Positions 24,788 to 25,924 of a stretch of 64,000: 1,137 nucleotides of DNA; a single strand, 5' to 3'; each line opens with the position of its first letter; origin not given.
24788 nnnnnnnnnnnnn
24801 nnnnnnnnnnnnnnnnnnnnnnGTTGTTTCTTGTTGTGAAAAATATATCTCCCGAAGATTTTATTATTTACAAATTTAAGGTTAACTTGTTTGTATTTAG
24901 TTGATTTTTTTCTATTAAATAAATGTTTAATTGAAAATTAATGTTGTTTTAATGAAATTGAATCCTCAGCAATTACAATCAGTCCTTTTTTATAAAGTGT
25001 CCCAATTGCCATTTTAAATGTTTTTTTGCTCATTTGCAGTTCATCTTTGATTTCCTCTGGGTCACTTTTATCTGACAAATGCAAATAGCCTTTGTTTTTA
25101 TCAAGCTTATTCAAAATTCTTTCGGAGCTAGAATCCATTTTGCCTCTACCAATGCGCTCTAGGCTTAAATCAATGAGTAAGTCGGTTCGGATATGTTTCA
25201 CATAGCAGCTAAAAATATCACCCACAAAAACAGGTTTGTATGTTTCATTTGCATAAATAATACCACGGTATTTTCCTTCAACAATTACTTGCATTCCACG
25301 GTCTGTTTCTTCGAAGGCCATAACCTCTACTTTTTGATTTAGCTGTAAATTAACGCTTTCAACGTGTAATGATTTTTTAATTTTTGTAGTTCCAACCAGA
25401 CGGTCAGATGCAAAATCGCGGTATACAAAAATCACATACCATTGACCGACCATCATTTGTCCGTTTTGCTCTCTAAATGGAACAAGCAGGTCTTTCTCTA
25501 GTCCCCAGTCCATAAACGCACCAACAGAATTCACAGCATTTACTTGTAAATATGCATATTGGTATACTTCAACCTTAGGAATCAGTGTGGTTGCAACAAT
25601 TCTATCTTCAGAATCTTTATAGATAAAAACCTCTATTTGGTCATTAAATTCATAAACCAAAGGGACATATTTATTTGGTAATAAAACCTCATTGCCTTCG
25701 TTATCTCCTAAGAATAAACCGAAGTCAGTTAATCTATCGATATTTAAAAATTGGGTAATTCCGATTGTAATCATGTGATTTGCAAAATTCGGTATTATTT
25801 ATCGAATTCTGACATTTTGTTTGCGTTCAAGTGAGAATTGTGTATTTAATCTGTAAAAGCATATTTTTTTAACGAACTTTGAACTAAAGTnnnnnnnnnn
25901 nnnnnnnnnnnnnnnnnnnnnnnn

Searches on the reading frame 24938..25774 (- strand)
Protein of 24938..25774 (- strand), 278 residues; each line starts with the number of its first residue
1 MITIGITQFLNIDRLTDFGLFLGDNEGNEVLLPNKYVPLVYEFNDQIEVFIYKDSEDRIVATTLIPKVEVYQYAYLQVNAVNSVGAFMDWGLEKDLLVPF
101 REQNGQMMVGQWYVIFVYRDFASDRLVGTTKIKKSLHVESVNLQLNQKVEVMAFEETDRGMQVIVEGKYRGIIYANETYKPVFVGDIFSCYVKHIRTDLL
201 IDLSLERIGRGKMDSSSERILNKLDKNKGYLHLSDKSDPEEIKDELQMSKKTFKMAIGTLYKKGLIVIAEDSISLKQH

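Call 6: search_protein_families(library=pfam, proteins=[window:24938-25774:-], max_evalue=1)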
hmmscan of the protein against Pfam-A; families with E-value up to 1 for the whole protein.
window:24938-25774:- (278 aa): 4 families
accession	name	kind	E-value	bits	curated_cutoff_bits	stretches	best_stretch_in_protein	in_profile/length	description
PF13509.12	S1_2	-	9.1e-28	96.6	21.8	2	4-63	1-60/61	S1 domain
PF17783.7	CvfB_WH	-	9.6e-24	83.4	22.9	1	218-275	1-58/58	CvfB-like winged helix domain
PF22875.4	Glu2-Pro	-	0.037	14.5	27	1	60-178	5-121/130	Glu2-Pro domain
PF14394.12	DUF4423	-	0.14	12.4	30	1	236-271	36-71/165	Domain of unknown function (DUF4423)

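Call 7: search_protein_families(library=ncbifam, proteins=[window:24938-25774:-], max_evalue=1)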
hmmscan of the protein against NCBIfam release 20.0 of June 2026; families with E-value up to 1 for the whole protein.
window:24938-25774:- (278 aa): 3 families
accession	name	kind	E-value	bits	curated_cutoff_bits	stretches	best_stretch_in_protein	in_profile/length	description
NF053606.1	Sta1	subfamily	0.031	14.4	80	1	234-267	32-65/100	Sta1 family transcriptional regulator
NF003210.0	PRK04172.1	equivalog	0.041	12.7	350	1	225-277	84-129/496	phenylalanine--tRNA ligase subunit alpha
NF040939.2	trans_reg_lrs14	equivalog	0.069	13.2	90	1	233-267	33-67/103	Lrs14 family HTH-type transcriptional regulator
